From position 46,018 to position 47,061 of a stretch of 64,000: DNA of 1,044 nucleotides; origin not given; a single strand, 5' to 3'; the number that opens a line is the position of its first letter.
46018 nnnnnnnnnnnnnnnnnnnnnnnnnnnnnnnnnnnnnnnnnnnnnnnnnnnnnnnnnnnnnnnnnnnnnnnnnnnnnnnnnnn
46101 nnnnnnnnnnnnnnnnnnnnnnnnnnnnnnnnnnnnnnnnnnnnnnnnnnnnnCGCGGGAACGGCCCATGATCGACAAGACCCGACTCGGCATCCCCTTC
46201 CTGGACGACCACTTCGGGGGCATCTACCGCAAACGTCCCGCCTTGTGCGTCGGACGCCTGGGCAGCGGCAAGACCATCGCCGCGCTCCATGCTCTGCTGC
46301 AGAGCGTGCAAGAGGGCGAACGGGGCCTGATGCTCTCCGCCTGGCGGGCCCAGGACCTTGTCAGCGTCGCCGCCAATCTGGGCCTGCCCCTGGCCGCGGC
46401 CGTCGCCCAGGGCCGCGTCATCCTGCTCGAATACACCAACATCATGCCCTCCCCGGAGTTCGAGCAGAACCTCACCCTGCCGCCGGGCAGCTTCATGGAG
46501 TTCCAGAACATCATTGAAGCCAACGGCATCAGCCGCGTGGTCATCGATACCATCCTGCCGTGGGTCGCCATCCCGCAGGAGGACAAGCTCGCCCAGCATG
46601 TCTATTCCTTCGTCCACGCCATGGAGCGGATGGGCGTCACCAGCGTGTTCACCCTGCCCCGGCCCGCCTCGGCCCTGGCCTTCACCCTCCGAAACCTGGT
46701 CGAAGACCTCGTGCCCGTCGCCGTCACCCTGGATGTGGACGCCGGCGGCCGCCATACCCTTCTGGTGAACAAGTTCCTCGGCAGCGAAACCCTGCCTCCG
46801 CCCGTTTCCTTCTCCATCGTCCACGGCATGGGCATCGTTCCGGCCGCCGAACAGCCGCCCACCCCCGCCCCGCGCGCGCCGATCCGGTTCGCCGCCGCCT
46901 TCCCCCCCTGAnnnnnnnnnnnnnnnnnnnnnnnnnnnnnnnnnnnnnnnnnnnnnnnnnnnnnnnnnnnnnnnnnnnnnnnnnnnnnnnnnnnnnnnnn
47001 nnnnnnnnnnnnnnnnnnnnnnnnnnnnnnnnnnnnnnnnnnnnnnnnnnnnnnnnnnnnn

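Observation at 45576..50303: Divergent regulatory/accessory module: receiver - KaiC-like ATPase - ExeA-like AAA ATPase - small TM protein - secreted GHL10 hydrolase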

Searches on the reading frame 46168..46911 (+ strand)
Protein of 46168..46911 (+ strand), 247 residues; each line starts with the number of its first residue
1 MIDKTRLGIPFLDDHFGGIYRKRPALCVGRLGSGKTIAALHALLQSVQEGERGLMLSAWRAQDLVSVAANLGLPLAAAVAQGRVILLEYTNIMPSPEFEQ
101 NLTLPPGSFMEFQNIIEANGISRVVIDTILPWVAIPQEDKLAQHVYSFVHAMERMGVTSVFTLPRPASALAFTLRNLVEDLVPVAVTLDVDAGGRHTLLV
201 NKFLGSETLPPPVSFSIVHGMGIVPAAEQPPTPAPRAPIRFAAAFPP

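Call 3: search_protein_families(library=pfam, proteins=[window:46168-46911:+], max_evalue=0.01)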
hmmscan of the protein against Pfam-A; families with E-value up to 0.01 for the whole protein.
window:46168-46911:+ (247 aa): 2 families
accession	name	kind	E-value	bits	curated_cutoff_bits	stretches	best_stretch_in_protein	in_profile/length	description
PF06745.19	ATPase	-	3.5e-21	76.1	26.6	1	7-211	3-213/231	KaiC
PF00270.35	DEAD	-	0.0068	16.6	26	1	19-60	11-55/167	DEAD/DEAH box helicase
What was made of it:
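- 46168..46911 (+): Single-domain KaiC/RecA-like P-loop protein, 247 aa. Walker A and B are intact, the catalytic Glu pair and Arg finger are absent, and a Pro-rich linker leads to a conserved C-terminal PIRF(S/A)(S/A)AF tail. PF06745, 76 bits (call 3).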

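Call 5: search_protein_families(library=ncbifam, proteins=[window:46168-46911:+], max_evalue=0.01)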
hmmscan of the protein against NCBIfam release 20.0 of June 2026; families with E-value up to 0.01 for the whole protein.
window:46168-46911:+ (247 aa): 6 families
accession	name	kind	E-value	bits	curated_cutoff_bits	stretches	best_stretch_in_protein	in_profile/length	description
NF006799.0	PRK09302.1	equivalog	2.6e-14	52.7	408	1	2-182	10-196/515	circadian clock protein KaiC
TIGR03880.1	KaiC_arch_3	hypoth_equivalog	6.9e-08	32.3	249.45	1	8-162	1-150/224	KaiC domain-containing protein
TIGR03881.1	KaiC_arch_4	hypoth_equivalog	2.8e-06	27.2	247.8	1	5-161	3-162/231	KaiC domain-containing protein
TIGR02655.1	circ_KaiC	equivalog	3.9e-05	22.5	546.25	1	12-225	10-230/484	circadian clock protein KaiC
NF008167.0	PRK10917.2-1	equivalog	0.00059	18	995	1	26-78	309-363/744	ATP-dependent DNA helicase RecG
TIGR03877.1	thermo_KaiC_1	hypoth_equivalog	0.0049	16.4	307.25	0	3-57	2-57/238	KaiC domain-containing protein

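Call 8: find_encoding_contigs(protein=window:46168-46911:+, flank=10000, max_places=6)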
Protein window:46168-46911:+ (247 aa): 10 contigs read that carry it; 6 places shown.
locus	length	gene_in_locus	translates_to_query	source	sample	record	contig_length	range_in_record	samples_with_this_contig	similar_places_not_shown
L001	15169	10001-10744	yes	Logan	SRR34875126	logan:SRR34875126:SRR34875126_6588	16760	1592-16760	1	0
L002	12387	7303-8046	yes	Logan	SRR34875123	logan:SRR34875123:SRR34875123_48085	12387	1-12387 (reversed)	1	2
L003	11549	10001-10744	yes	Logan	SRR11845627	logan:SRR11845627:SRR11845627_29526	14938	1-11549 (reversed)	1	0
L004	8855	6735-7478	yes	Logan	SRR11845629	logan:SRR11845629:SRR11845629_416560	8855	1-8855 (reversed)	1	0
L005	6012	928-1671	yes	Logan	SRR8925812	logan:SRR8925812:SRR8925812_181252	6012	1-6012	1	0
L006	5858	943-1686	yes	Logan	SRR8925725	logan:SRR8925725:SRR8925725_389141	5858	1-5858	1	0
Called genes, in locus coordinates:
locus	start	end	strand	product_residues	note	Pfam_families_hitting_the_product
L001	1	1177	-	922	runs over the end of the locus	?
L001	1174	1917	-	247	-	PF04311:DUF459, PF13472:Lipase_GDSL_2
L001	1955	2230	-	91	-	-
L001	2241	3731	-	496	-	PF03062:MBOAT, PF13813:MBOAT_2 (weak)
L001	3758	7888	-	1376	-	PF13428:TPR_14 (faint), PF00515:TPR_1 (faint), PF07719:TPR_2 (faint), PF13432:TPR_16, PF14559:TPR_19 (weak)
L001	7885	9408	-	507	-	PF13506:Glyco_transf_21, PF00535:Glycos_transf_2, PF13641:Glyco_tranf_2_3, PF01644:Chitin_synth_1, PF03142:Chitin_synth_2, PF13632:Glyco_trans_2_3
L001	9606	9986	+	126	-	PF00072:Response_reg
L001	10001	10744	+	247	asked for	PF06745:ATPase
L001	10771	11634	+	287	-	PF13401:AAA_22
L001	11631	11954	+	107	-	-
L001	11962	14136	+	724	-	PF02638:GHL10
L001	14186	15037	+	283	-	PF00924:MS_channel_2nd, PF21082:MS_channel_3rd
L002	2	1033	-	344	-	?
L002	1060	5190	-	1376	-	PF13428:TPR_14 (faint), PF00515:TPR_1 (faint), PF07719:TPR_2 (faint), PF13432:TPR_16, PF14559:TPR_19 (weak)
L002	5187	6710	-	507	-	PF13506:Glyco_transf_21, PF00535:Glycos_transf_2, PF13641:Glyco_tranf_2_3, PF01644:Chitin_synth_1, PF03142:Chitin_synth_2, PF13632:Glyco_trans_2_3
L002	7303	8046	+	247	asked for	PF06745:ATPase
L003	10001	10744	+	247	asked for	PF06745:ATPase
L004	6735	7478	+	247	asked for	PF06745:ATPase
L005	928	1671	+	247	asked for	PF06745:ATPase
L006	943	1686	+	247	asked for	PF06745:ATPase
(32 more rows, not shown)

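Call 10: find_homologous_proteins(query=window:46168-46911:+, max_evalue=0.001)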
Query window:46168-46911:+ (247 aa): 88 proteins with E <= 0.001 among 4984 candidates.
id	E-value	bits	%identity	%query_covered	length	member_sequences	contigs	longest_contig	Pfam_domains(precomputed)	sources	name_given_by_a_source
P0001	3.6e-158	542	100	100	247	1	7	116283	PF06745.20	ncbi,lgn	-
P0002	1.2e-109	383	74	93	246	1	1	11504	PF06745.20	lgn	-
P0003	4.1e-103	362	69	92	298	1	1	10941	PF06745.20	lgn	-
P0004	6.1e-103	361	63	100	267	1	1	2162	PF06745.20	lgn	-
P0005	5.1e-102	358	68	91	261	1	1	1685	PF06745.20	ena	-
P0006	2.9e-101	356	64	99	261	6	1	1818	PF06745.20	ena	-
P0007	5.0e-101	355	67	91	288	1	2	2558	PF06745.20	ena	-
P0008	5.2e-101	355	66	96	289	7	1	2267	PF06745.20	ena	-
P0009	6.8e-101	355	67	93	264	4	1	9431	PF06745.20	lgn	-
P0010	2.1e-100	353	66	91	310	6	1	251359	PF06745.20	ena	-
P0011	2.3e-100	353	68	91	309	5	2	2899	PF06745.20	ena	-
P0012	3.4e-100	352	61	99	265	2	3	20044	PF06745.20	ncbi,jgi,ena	-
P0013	4.7e-100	352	65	96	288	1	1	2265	PF06745.20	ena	-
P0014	7.7e-100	351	66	98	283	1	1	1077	PF06745.20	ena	-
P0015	8.8e-100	351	63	100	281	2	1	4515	PF06745.20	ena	-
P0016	1.0e-99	351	68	94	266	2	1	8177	PF06745.20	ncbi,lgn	-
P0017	1.2e-99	351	66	91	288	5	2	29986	PF06745.20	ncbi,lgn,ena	-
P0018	2.6e-99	349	66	91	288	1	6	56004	PF06745.20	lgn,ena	-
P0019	2.9e-99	349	67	94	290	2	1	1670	PF06745.20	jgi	jgi:KaiC/GvpD/RAD55 family RecA-like ATPase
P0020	4.0e-99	349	66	91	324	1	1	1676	PF06745.20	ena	-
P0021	5.7e-99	348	63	99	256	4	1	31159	PF06745.20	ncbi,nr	ncbi:MAG: RAD55 family ATPase [Kiritimatiellae bacterium]|nr:RAD55 family ATPase [Kiritimatiellia ba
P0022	6.9e-99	348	66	91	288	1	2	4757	PF06745.20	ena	-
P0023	9.8e-99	348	56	99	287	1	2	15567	PF06745.20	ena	-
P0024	1.7e-98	347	65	95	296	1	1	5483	PF06745.20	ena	-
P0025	4.6e-98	345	64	99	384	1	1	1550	PF06745.20,PF00072.31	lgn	-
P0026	7.2e-98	345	59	99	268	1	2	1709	PF06745.20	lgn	-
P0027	9.4e-98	344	61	100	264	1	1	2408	PF06745.20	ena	-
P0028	1.0e-97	344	70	87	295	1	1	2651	PF06745.20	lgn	-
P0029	2.3e-97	343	63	99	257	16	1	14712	PF06745.20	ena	-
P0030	5.6e-96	339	63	96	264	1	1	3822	PF06745.20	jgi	jgi:KaiC/GvpD/RAD55 family RecA-like ATPase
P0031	1.0e-95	338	62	99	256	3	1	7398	PF06745.20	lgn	-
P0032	1.0e-95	338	64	91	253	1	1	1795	PF06745.20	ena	-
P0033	2.0e-95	337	60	100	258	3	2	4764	PF06745.20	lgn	-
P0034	5.3e-95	335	62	99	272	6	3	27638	PF06745.20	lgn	-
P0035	3.9e-94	333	63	91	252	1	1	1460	PF06745.20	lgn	-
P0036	4.2e-94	332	64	92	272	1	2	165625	PF06745.20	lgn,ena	-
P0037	1.6e-93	330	57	99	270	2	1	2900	PF06745.20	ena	-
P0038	8.6e-93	328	62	91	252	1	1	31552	PF06745.20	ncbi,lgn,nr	ncbi:MAG: hypothetical protein EOM72_05650 [Opitutae bacterium]|nr:hypothetical protein [Opitutae ba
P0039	4.7e-92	326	62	90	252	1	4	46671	PF06745.20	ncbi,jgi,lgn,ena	jgi:KaiC/GvpD/RAD55 family RecA-like ATPase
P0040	9.6e-92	325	56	99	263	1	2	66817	PF06745.20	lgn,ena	-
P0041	1.1e-90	321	61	90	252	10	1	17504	PF06745.20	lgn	-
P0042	4.7e-89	316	62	91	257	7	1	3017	PF06745.20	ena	-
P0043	4.8e-89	316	62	92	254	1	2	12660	PF06745.20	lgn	-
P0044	5.0e-89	316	63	97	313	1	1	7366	PF06745.20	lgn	-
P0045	4.5e-88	313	57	99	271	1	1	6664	PF06745.20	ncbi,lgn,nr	ncbi:MAG: hypothetical protein KBA51_07635 [Kiritimatiellae bacterium]|nr:hypothetical protein [Kiri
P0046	5.0e-88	313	57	99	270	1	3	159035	PF06745.20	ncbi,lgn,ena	-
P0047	2.3e-86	307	62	94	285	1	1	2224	PF06745.20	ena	-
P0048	2.3e-86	307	61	94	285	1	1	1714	PF06745.20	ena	-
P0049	4.7e-86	306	62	94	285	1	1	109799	PF06745.20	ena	-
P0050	7.9e-86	305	62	94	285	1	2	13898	PF06745.20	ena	-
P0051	8.1e-86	305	61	94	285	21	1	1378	PF06745.20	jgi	jgi:KaiC/GvpD/RAD55 family RecA-like ATPase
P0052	1.4e-85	304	61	94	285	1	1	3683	PF06745.20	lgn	-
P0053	1.5e-85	304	61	94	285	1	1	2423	PF06745.20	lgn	-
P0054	2.0e-85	304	61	94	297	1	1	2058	PF06745.20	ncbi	ncbi:MAG: ATPase domain-containing protein, partial [Kiritimatiellia bacterium]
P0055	2.0e-85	304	61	94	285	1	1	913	PF06745.20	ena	-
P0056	2.1e-85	304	61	94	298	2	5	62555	PF06745.20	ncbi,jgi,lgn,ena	jgi:KaiC/GvpD/RAD55 family RecA-like ATPase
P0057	2.1e-85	304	61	94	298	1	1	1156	PF06745.20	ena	-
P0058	2.1e-85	304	61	94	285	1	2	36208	PF06745.20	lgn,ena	-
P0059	3.1e-85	303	62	92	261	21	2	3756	PF06745.20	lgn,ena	-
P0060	1.4e-84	301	57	99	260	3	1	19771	PF06745.20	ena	-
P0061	1.2e-82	295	59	94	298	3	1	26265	PF06745.20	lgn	-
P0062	9.0e-82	292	56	92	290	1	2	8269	PF06745.20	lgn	-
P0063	5.9e-81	289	54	99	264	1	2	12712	PF06745.20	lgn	-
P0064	1.1e-79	285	55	99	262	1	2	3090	PF06745.20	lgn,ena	-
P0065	1.3e-79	285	55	99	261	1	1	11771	PF06745.20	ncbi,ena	-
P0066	7.8e-79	282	54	99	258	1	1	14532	PF06745.20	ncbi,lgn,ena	-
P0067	8.8e-79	282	52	99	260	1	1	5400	PF06745.20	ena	-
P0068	1.0e-78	282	61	88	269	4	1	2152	PF06745.20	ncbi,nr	ncbi:MAG TPA: hypothetical protein GX689_02020, partial [Lentisphaerae bacterium]|nr:hypothetical pr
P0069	9.0e-76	272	53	100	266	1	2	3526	PF06745.20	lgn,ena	-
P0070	3.5e-67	244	56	81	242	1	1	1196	PF06745.20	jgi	jgi:KaiC/GvpD/RAD55 family RecA-like ATPase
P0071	1.1e-66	243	49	95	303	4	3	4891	PF06745.20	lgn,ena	-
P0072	2.4e-64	235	48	95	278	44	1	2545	PF06745.20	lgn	-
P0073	3.6e-62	228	46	94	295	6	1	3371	PF06745.20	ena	-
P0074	3.4e-61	225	46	99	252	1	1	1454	PF06745.20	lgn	-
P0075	4.5e-60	221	47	90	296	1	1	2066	PF06745.20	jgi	-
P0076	4.6e-59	218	46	95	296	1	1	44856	PF06745.20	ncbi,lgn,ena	-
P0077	1.6e-58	216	44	99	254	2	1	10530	PF06745.20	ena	-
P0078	2.9e-58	215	45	99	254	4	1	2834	PF06745.20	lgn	-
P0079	5.4e-58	214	60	66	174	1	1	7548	PF06745.20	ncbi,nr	ncbi:MAG: hypothetical protein GX548_07395, partial [Lentisphaerae bacterium]|nr:hypothetical protei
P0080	1.3e-57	213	70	57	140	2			PF06745.20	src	-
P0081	6.3e-57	211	45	96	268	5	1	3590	PF06745.20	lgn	-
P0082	8.9e-57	210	45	99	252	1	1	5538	PF06745.20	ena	-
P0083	1.0e-56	210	45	94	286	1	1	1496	PF06745.20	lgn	-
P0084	6.0e-56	207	42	100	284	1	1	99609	PF06745.20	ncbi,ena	-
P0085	2.2e-55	206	45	91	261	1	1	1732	PF06745.20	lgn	-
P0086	2.8e-55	205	44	95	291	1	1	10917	PF06745.20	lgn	-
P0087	2.6e-52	196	42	99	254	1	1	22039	PF06745.20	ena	-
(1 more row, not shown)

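Call 11: find_encoding_contigs(protein=P0084, flank=10000, max_places=1)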
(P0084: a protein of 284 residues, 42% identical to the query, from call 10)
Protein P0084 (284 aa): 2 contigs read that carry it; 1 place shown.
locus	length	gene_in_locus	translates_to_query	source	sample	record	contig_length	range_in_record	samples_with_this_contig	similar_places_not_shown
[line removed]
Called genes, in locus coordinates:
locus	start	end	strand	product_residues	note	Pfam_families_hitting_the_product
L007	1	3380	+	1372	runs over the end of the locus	PF00515:TPR_1 (faint), PF07719:TPR_2 (faint), PF13432:TPR_16 (faint), PF14559:TPR_19 (faint)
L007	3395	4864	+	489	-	PF03062:MBOAT, PF13813:MBOAT_2 (weak)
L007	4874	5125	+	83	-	-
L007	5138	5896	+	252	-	PF19040:SGNH (faint), PF00657:Lipase_GDSL (weak), PF04311:DUF459, PF13472:Lipase_GDSL_2 (weak)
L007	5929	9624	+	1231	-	PF00515:TPR_1 (faint), PF07719:TPR_2 (faint), PF12895:ANAPC3 (faint), PF13424:TPR_12 (faint), PF13428:TPR_14 (faint), PF25062:ARM_TT21_N (faint), PF23914:TPR_CcmH_CycH, PF01522:Polysacc_deac_1 (weak), +3 more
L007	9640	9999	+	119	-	PF00072:Response_reg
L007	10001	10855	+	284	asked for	PF06745:ATPase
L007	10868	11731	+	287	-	PF13401:AAA_22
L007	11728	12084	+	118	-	-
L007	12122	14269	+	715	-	PF02638:GHL10, PF13200:DUF4015 (weak)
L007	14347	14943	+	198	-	PF00300:His_Phos_1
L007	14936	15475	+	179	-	PF02283:CobU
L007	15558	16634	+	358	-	PF02277:DBI_PRT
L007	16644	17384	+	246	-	PF02654:CobS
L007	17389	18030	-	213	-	-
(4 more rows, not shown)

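Call 12: find_encoding_contigs(protein=P0087, flank=10000, max_places=1)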
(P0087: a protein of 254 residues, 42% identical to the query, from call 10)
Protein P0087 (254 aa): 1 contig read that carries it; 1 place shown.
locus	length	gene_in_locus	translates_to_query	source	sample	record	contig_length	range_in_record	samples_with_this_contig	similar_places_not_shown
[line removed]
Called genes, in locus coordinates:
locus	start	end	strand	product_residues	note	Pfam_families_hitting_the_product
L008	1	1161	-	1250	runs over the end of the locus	PF12895:ANAPC3 (faint), PF00515:TPR_1 (faint), PF07719:TPR_2 (faint), PF13174:TPR_6 (faint), PF13181:TPR_8 (faint), PF13424:TPR_12 (faint), PF14559:TPR_19, PF23914:TPR_CcmH_CycH (weak), +5 more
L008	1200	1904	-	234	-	PF19040:SGNH (faint), PF00657:Lipase_GDSL (weak), PF04311:DUF459, PF13472:Lipase_GDSL_2 (weak)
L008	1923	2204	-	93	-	-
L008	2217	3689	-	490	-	PF03062:MBOAT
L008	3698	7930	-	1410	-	PF14559:TPR_19 (faint), PF13428:TPR_14 (faint)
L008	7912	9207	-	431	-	PF13506:Glyco_transf_21, PF00535:Glycos_transf_2, PF13641:Glyco_tranf_2_3, PF01644:Chitin_synth_1, PF03142:Chitin_synth_2, PF13632:Glyco_trans_2_3 (weak)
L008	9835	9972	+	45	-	-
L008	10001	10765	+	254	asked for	PF06745:ATPase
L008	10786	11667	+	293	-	PF13401:AAA_22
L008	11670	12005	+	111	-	-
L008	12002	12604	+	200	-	-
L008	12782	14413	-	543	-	?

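Call 13: find_encoding_contigs(protein=P0076, flank=10000, max_places=1)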
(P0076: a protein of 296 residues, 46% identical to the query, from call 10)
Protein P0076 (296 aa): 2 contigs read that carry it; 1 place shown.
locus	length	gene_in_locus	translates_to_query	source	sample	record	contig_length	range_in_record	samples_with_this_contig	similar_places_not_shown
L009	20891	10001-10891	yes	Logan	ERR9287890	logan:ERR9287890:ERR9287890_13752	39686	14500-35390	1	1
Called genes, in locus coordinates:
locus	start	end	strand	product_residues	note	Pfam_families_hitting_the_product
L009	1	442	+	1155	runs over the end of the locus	PF09613:HrpB1_HrpK (faint), PF13174:TPR_6 (faint), PF13181:TPR_8 (faint), PF13414:TPR_11 (faint), PF07719:TPR_2 (weak), PF13432:TPR_16 (weak), PF23914:TPR_CcmH_CycH (weak), PF14559:TPR_19 (weak), +7 more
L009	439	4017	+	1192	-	PF09613:HrpB1_HrpK (faint), PF24575:TPR_Slam (faint), PF07719:TPR_2 (faint), PF12895:ANAPC3 (faint), PF13181:TPR_8 (faint), PF23914:TPR_CcmH_CycH, PF14559:TPR_19 (weak), PF01522:Polysacc_deac_1, +6 more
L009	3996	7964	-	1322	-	PF01522:Polysacc_deac_1 (weak), PF13428:TPR_14 (faint), PF13424:TPR_12 (faint), PF00515:TPR_1 (faint), PF07719:TPR_2 (faint), PF13181:TPR_8 (faint), PF13432:TPR_16, PF14559:TPR_19 (weak), +1 more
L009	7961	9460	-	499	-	PF13506:Glyco_transf_21, PF13641:Glyco_tranf_2_3, PF00535:Glycos_transf_2, PF03142:Chitin_synth_2, PF01644:Chitin_synth_1, PF13632:Glyco_trans_2_3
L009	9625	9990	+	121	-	PF00072:Response_reg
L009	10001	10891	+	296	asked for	PF06745:ATPase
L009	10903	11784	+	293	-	PF13604:AAA_30 (faint), PF13401:AAA_22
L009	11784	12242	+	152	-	-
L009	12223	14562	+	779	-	PF02638:GHL10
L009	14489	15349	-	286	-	PF01513:NAD_kinase, PF20143:NAD_kinase_C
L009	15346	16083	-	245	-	PF01479:S4, PF01728:FtsJ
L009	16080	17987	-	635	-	PF13292:DXP_synthase_N, PF00456:Transketolase_N (weak), PF02775:TPP_enzyme_C (faint), PF02779:Transket_pyr, PF02780:Transketolase_C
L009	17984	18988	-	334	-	PF00528:BPD_transp_1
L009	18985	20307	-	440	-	PF19300:BPD_transp_1_N, PF00528:BPD_transp_1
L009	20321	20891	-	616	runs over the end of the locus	PF00496:SBP_bac_5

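Call 14: find_encoding_contigs(protein=P0046, flank=10000, max_places=1)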
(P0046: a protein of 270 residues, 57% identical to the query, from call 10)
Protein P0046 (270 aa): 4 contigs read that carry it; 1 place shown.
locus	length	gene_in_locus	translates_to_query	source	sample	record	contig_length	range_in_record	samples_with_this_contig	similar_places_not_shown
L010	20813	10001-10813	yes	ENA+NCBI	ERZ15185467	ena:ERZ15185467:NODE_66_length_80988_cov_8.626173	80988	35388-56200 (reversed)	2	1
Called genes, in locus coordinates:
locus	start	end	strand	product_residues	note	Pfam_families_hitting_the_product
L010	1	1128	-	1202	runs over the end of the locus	PF07719:TPR_2 (faint), PF12895:ANAPC3 (faint), PF13424:TPR_12 (faint), PF13428:TPR_14 (faint), PF13431:TPR_17 (faint), PF23914:TPR_CcmH_CycH, PF14559:TPR_19, PF01522:Polysacc_deac_1 (weak), +1 more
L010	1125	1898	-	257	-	PF04311:DUF459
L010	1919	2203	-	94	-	-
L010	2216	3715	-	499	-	PF03062:MBOAT, PF13813:MBOAT_2 (weak)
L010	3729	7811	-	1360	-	PF01522:Polysacc_deac_1 (weak), PF07719:TPR_2 (faint), PF13424:TPR_12 (faint), PF13428:TPR_14 (faint), PF13371:TPR_9, PF14559:TPR_19 (weak)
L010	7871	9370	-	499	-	PF13506:Glyco_transf_21 (weak), PF00535:Glycos_transf_2, PF13641:Glyco_tranf_2_3, PF01644:Chitin_synth_1, PF03142:Chitin_synth_2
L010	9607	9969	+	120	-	PF00072:Response_reg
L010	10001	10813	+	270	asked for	PF06745:ATPase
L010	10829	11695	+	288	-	PF01637:ATPase_2 (faint), PF13173:AAA_14 (faint), PF13401:AAA_22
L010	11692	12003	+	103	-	-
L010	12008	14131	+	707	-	PF02638:GHL10, PF13200:DUF4015 (weak)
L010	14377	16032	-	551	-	PF03063:Prismane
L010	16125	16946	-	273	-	-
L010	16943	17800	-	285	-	PF03807:F420_oxidored, PF14748:P5CR_dimer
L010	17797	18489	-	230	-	PF01168:Ala_racemase_N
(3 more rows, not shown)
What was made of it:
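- Relatives at 42-57% identity keep the whole 11-gene cluster (calls 11-14).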

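Call 19: find_related_loci(query=A1, collection=genome_contigs, flank=10000)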
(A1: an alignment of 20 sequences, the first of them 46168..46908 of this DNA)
Query A1 (247 aa) in genome_contigs; peptide patterns used: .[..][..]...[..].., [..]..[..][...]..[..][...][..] (x = any residue, [..] = any of these).
78 stretches matched a pattern; 41 encode a relative of the query (tblastn E <= 1e-3); 41 distinct loci.
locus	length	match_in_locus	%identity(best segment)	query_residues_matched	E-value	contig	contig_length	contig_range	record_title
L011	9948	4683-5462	64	1-247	2e-109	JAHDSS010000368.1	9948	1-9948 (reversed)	MAG: Kiritimatiellae bacterium isolate SV3-B9.1 k141_30445, whole genome shotgun sequence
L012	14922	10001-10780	64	1-247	4e-109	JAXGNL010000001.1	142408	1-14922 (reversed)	MAG: Kiritimatiellia bacterium isolate AnMBR.bin255 bin255_1, whole genome shotgun sequence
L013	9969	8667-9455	61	1-245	4e-106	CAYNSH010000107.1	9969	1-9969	MAG TPA_asm: uncultured Verrucomicrobiota bacterium isolate SRP241326_co2_331 genome assembly, contig: NODE_8544_length_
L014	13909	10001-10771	64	1-247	3e-105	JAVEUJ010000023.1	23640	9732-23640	MAG: Kiritimatiellia bacterium isolate BF2_42 NODE_1022_length_23640_cov_3.584894_Biofilm2, whole genome shotgun sequenc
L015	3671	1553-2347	62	1-246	1e-102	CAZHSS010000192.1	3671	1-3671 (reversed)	MAG TPA_asm: uncultured Verrucomicrobiota bacterium isolate SRP294416_co3_838 genome assembly, contig: NODE_68700_length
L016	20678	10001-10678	68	1-226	1e-101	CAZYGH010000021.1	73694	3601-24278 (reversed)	MAG TPA_asm: uncultured Verrucomicrobiota bacterium isolate binchicken_co309_146 genome assembly, contig: NODE_169_lengt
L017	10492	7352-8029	66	1-226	2e-100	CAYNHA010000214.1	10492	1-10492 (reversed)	MAG TPA_asm: uncultured Verrucomicrobiota bacterium isolate binchicken_co229_252 genome assembly, contig: k141_1527779,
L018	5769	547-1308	63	1-244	2e-98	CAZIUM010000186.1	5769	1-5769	MAG TPA_asm: uncultured Lentisphaerales bacterium isolate binchicken_co139_152 genome assembly, contig: NODE_34225_lengt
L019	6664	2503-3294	57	1-245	5e-97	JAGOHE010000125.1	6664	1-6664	MAG: Kiritimatiellae bacterium isolate Go_SlDig_bin_57 Go_SlDig_37186_length_6664_cov_5.866605, whole genome shotgun seq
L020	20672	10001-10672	62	1-224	7e-95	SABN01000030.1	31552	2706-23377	MAG: Opitutia bacterium isolate INTA.CYC.094 contig-100_1056, whole genome shotgun sequence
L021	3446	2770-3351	69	1-194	2e-95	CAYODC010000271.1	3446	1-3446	MAG TPA_asm: uncultured Verrucomicrobiota bacterium isolate SRP294416_co1_711 genome assembly, contig: NODE_70570_length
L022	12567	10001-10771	56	1-245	2e-93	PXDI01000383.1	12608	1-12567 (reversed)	MAG: PVC group bacterium isolate T3Sed10_329R1 T3-Sed10-C11202, whole genome shotgun sequence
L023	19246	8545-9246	61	1-233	1e-92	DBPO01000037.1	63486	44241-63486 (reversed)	MAG TPA_asm: Verrucomicrobia bacterium UBA1418 UBA1418_contig_20043, whole genome shotgun sequence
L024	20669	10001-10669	61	1-223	2e-91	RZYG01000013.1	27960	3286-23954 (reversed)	MAG: Spartobacteria bacterium isolate INTA.AUR.007 contig-100_574, whole genome shotgun sequence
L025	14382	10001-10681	62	1-227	7e-91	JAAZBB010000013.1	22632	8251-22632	MAG: Lentisphaerae bacterium isolate AS06rmzACSIP_509 43205_AS06, whole genome shotgun sequence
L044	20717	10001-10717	46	1-240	1e-63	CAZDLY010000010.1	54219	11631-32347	MAG TPA_asm: uncultured Akkermansia sp. isolate SRP272421_co3_415 genome assembly, contig: NODE_721_length_54219_cov_147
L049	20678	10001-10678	41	1-226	2e-57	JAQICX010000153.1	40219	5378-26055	MAG: Kiritimatiellae bacterium isolate GH20 k119_185971, whole genome shotgun sequence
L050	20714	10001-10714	43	1-238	2e-55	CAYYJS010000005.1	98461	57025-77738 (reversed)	MAG TPA_asm: uncultured Victivallales bacterium isolate SRP272421_co2_539 genome assembly, contig: NODE_207_length_98461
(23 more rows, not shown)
